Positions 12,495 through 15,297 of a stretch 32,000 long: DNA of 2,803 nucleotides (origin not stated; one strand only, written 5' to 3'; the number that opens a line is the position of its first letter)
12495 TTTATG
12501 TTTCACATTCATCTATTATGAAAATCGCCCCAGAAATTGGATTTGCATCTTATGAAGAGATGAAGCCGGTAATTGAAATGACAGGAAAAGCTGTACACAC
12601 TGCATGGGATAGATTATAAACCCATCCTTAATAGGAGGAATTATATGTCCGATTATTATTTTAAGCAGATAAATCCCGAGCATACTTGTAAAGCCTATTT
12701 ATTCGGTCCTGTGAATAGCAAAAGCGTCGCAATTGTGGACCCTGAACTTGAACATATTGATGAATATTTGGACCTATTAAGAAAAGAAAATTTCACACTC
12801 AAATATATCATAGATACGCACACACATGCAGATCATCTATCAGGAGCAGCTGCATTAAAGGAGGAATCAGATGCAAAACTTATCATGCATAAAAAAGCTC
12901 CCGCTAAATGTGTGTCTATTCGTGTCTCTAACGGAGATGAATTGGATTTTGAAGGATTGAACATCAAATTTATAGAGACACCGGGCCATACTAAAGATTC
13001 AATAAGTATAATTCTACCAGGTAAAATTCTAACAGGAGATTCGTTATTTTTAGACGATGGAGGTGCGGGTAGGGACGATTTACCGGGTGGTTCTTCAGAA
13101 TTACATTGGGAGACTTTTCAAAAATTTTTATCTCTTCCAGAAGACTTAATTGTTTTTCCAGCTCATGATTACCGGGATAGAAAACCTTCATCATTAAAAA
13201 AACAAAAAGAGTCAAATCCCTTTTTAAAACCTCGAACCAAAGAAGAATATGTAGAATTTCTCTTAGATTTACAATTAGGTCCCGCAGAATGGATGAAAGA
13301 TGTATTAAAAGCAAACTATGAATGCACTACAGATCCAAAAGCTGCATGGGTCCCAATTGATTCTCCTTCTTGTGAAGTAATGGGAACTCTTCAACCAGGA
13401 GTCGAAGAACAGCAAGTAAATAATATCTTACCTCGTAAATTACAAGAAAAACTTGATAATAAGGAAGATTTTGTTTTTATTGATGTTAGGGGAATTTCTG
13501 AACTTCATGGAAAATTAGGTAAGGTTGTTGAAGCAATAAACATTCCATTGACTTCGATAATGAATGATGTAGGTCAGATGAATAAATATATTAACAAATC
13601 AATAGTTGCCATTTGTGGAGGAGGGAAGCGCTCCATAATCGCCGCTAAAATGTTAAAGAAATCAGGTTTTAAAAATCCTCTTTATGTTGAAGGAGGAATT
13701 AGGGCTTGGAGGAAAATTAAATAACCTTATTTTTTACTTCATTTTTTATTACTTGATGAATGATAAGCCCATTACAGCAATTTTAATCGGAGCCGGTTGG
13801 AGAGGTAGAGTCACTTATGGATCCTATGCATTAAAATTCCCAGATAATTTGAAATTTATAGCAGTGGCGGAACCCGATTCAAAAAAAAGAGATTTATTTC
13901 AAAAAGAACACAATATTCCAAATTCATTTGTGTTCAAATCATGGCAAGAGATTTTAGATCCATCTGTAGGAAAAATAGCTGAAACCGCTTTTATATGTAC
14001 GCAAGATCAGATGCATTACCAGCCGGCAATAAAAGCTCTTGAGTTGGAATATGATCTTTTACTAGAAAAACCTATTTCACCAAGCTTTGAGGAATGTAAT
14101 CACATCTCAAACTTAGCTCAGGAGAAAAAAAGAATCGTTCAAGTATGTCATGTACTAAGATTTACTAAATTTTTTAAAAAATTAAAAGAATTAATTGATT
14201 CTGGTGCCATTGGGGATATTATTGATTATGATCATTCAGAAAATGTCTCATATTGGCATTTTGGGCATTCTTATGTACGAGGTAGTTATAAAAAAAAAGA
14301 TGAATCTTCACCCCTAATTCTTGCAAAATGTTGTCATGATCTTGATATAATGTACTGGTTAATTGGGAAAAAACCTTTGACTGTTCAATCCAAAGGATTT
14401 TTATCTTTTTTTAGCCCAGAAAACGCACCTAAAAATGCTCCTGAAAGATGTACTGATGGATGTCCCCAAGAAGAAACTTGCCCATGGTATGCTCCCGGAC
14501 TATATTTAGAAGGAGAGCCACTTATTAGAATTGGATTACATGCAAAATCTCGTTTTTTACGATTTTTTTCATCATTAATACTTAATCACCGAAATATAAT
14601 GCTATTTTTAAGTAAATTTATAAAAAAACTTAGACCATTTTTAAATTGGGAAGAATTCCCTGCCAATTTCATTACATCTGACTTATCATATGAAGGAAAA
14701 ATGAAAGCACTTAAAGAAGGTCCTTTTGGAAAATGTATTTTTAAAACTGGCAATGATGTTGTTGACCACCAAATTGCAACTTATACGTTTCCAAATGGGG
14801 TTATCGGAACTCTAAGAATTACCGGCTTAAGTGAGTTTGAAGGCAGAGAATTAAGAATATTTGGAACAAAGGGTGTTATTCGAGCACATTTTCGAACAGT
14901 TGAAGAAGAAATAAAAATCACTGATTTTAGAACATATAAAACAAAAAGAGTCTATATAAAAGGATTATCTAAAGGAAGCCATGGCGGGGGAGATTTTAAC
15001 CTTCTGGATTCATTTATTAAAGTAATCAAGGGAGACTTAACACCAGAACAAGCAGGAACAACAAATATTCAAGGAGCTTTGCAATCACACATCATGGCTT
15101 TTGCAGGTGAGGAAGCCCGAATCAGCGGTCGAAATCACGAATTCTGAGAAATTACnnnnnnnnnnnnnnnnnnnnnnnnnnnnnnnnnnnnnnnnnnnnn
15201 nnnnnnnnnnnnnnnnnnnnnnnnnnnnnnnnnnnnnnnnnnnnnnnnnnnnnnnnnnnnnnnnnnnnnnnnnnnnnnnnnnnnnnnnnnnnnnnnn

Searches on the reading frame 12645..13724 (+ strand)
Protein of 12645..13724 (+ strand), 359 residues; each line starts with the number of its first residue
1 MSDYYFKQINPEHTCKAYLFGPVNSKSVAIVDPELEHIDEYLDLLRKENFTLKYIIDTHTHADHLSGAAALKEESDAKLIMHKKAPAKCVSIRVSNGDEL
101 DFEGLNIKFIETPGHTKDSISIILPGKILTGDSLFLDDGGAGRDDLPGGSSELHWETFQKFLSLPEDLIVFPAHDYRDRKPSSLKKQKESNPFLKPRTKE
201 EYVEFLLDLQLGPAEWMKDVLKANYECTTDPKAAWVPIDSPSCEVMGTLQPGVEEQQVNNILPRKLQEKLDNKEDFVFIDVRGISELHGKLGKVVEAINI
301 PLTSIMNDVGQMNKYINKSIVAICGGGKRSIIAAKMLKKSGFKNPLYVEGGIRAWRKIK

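Call 75: search_protein_families(library=pfam, proteins=[window:12645-13724:+], max_evalue=0.001)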
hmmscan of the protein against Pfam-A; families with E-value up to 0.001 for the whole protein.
window:12645-13724:+ (359 aa): 2 families
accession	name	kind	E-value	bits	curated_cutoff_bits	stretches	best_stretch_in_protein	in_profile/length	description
PF00753.33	Lactamase_B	-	3.9e-15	56.8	22.7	1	17-174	8-196/196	Metallo-beta-lactamase superfamily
PF00581.25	Rhodanese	-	8.8e-12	45.8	22.2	1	264-357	3-101/102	Rhodanese-like domain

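Call 96: search_protein_families(library=padloc, proteins=[window:12645-13724:+], max_evalue=0.001)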
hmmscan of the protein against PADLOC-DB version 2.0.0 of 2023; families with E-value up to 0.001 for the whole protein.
window:12645-13724:+ (359 aa): 0 families

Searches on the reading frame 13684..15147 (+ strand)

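Call 75: search_protein_families(library=pfam, proteins=[window:13684-15147:+], max_evalue=0.001)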
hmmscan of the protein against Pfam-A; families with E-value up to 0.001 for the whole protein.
window:13684-15147:+ (487 aa): 3 families
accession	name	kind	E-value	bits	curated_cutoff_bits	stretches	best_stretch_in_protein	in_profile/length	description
PF01408.29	GFO_IDH_MocA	-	2.1e-16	61.1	24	1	33-155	4-119/120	Oxidoreductase family, NAD-binding Rossmann fold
PF22725.1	GFO_IDH_MocA_C3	-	6.5e-15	55.7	27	2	164-238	1-72/124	GFO/IDH/MocA C-terminal domain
PF02894.22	GFO_IDH_MocA_C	-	1.3e-10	41.9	22.9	1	168-243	1-71/218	Oxidoreductase family, C-terminal alpha/beta domain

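Call 96: search_protein_families(library=padloc, proteins=[window:13684-15147:+], max_evalue=0.001)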
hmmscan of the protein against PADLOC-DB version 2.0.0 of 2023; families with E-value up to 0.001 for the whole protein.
window:13684-15147:+ (487 aa): 0 families
